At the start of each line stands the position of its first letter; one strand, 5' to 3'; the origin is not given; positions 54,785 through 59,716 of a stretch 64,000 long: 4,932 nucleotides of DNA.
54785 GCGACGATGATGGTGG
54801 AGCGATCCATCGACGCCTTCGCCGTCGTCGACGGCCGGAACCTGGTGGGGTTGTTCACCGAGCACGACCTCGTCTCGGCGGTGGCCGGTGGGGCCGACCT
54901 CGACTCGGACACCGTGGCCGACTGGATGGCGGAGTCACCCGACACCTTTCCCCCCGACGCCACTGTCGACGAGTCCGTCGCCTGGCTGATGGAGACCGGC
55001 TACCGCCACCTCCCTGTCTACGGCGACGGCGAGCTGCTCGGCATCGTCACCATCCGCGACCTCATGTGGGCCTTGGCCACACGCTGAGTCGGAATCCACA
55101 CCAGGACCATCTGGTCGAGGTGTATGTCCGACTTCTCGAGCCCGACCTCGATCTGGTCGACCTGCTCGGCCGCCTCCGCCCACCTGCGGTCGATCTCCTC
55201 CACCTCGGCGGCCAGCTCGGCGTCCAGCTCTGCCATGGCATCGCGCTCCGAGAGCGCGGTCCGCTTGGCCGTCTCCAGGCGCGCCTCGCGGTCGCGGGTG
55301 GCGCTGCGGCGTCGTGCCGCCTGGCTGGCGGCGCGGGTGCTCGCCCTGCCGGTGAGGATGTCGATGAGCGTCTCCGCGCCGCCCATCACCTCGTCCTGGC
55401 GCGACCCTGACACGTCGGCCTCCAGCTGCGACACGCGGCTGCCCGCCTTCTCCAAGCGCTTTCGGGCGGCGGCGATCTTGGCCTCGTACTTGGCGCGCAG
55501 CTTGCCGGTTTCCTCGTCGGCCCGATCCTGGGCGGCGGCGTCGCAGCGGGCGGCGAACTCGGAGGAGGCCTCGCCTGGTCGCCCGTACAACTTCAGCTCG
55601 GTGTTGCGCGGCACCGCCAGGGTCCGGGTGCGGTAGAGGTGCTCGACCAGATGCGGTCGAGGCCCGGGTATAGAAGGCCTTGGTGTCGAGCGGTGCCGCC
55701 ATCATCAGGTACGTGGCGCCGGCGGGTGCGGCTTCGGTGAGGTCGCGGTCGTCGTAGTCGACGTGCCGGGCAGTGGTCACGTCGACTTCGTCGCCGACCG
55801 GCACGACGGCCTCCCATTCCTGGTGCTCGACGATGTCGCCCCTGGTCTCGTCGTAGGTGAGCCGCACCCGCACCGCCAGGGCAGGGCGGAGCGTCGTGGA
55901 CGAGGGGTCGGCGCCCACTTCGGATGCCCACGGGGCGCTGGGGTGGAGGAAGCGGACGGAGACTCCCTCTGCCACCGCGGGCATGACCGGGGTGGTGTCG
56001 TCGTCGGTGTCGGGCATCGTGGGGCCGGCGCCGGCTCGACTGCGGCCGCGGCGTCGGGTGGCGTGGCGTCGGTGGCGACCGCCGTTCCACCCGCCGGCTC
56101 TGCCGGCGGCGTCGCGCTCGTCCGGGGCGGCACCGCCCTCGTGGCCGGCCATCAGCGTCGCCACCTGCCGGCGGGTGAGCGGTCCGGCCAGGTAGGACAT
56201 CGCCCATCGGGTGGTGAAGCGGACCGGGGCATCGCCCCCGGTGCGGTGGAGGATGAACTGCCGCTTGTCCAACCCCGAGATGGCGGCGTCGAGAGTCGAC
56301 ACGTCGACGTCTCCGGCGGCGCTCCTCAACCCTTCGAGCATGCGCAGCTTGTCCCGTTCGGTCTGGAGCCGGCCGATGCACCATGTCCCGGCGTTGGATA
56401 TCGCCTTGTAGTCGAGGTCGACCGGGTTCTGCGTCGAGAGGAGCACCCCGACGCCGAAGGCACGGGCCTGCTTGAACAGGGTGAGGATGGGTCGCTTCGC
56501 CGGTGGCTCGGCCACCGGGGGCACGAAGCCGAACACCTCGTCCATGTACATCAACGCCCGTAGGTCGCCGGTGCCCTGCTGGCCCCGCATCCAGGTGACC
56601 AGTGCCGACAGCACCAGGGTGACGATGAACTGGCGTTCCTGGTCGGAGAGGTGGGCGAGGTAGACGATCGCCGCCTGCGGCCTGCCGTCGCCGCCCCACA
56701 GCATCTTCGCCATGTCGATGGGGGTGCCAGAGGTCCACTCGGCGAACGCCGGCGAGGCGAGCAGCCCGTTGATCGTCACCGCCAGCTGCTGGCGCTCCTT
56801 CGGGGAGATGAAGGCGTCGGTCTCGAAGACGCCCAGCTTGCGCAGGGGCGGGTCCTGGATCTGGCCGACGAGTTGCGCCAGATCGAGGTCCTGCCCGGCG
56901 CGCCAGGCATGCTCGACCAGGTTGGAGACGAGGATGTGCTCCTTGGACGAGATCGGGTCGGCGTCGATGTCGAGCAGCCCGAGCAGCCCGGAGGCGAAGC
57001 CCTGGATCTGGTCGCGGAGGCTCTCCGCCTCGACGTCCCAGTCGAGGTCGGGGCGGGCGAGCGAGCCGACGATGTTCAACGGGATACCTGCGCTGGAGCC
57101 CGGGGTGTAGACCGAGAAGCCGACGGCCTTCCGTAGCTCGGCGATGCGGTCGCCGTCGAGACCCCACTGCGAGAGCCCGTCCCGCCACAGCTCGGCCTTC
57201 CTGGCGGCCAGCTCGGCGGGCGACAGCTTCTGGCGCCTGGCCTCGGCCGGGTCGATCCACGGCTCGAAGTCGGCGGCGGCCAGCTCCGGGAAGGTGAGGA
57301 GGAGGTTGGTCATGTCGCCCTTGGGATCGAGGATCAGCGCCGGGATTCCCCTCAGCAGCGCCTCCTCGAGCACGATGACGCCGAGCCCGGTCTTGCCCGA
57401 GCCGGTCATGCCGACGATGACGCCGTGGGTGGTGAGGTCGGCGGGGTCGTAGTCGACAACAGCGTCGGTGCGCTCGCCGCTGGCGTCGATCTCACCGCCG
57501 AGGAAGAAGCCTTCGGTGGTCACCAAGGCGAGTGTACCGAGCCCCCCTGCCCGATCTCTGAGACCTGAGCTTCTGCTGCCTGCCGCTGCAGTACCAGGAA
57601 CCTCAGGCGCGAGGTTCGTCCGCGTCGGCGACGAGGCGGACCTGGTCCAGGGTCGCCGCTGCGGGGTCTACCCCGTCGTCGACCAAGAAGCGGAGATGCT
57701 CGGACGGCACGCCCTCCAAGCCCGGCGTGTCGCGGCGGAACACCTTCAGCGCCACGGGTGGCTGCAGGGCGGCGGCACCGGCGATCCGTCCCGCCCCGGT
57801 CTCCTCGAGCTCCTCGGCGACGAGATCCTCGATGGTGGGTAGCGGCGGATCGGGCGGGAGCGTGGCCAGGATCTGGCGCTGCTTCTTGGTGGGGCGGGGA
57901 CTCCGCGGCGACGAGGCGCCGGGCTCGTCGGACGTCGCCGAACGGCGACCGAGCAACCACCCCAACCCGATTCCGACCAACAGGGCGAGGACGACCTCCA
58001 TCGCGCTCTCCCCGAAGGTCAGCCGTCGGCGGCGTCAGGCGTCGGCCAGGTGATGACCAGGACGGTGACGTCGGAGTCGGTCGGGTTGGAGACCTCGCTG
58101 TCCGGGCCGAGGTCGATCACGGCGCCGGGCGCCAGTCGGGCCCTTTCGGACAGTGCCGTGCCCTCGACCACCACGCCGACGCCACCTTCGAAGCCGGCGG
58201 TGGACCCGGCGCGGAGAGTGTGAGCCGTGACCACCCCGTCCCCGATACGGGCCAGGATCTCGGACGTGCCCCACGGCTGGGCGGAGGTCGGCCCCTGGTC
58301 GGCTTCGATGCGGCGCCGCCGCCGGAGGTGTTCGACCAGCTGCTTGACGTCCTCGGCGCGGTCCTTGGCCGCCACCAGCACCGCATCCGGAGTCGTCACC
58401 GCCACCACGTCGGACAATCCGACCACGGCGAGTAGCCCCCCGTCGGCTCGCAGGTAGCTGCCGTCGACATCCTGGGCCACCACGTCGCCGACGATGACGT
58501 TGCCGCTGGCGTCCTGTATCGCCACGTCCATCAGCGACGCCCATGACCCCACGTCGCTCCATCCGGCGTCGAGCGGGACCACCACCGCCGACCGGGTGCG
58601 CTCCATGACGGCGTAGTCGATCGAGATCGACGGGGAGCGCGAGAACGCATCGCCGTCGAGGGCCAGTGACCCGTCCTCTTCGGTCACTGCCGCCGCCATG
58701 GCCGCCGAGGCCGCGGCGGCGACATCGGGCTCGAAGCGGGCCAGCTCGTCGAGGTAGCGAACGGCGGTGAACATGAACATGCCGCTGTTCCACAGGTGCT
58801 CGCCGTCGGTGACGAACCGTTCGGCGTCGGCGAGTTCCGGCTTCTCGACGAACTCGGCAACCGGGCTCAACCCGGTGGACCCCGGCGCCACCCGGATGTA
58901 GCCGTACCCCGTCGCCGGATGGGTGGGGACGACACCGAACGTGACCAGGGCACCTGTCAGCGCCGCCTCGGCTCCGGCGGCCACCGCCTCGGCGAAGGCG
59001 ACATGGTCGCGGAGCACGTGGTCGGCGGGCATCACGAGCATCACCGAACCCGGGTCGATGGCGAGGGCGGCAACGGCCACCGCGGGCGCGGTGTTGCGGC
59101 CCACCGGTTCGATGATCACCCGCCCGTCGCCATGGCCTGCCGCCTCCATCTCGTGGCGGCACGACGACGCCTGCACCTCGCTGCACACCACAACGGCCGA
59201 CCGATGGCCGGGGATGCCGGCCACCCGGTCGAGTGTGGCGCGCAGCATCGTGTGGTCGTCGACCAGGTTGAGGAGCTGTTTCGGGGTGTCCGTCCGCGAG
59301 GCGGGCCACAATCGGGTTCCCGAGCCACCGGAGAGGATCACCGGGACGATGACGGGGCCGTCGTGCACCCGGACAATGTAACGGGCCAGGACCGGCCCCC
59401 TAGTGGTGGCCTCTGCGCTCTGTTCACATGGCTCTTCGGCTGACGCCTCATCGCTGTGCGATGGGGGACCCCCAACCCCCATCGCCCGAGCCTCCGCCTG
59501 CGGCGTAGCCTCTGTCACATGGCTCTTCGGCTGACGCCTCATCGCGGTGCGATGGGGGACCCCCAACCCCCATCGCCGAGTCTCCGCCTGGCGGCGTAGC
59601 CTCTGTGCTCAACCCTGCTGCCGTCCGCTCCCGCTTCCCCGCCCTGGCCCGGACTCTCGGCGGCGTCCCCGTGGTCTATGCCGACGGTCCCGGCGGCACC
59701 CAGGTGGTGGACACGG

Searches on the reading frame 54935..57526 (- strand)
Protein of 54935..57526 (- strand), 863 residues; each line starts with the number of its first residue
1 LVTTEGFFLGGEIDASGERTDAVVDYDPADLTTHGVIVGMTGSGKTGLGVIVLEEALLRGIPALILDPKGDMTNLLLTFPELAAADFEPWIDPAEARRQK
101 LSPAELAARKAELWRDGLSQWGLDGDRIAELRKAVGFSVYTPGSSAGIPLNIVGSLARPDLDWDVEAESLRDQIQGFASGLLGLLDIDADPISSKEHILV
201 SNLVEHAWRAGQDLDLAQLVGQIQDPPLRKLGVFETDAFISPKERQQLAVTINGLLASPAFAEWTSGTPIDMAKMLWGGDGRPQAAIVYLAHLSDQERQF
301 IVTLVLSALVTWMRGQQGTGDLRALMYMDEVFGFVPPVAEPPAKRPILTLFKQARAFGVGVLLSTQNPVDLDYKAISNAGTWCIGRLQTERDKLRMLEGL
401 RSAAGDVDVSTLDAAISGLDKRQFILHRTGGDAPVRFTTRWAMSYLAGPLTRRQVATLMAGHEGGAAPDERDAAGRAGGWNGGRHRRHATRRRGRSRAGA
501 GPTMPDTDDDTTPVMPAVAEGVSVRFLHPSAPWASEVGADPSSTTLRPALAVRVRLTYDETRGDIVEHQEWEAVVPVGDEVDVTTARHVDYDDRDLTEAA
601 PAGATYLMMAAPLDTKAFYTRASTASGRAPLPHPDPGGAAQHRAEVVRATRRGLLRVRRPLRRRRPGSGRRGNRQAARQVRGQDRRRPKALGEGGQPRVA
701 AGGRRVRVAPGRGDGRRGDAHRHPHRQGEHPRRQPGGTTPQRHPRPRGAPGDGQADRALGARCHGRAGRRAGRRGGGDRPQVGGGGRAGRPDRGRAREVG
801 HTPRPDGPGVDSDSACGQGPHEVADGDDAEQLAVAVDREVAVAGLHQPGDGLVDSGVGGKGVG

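Call 81: search_protein_families(library=pfam, proteins=[window:54935-57526:-], max_evalue=0.001)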
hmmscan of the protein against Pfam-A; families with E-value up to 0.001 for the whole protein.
window:54935-57526:- (863 aa): 2 families
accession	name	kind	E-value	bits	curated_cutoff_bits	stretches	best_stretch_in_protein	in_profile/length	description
PF01935.23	DUF87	-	6.1e-06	26.9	23.2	1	20-76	12-68/220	Helicase HerA, central domain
PF05872.18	HerA_C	-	0.0002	20.6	22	0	32-75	21-64/502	Helicase HerA-like C-terminal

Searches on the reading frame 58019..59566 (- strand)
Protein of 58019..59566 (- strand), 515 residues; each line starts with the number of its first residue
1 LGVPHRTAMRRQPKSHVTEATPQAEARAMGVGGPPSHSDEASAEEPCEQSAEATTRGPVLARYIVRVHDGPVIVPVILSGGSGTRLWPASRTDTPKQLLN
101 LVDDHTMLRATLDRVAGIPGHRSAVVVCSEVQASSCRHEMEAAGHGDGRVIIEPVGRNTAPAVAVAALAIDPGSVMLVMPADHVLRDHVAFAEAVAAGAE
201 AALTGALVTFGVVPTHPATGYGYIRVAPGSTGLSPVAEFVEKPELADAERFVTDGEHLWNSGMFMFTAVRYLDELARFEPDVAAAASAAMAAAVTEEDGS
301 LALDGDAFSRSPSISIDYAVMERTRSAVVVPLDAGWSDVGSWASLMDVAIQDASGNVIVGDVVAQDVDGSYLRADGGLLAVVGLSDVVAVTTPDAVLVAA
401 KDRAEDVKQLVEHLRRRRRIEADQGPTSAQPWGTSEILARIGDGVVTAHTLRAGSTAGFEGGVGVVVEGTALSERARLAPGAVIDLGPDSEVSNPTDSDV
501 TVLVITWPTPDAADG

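Call 81: search_protein_families(library=pfam, proteins=[window:58019-59566:-], max_evalue=0.001)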
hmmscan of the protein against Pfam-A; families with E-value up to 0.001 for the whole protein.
window:58019-59566:- (515 aa): 2 families
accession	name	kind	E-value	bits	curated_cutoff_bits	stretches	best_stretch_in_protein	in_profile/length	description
PF00483.29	NTP_transferase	-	1e-47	163.2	21.2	1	75-352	2-242/245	Nucleotidyl transferase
PF22640.1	ManC_GMP_beta-helix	-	4.1e-15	55.9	27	1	360-414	1-55/55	MannoseP isomerase/GMP-like beta-helix domain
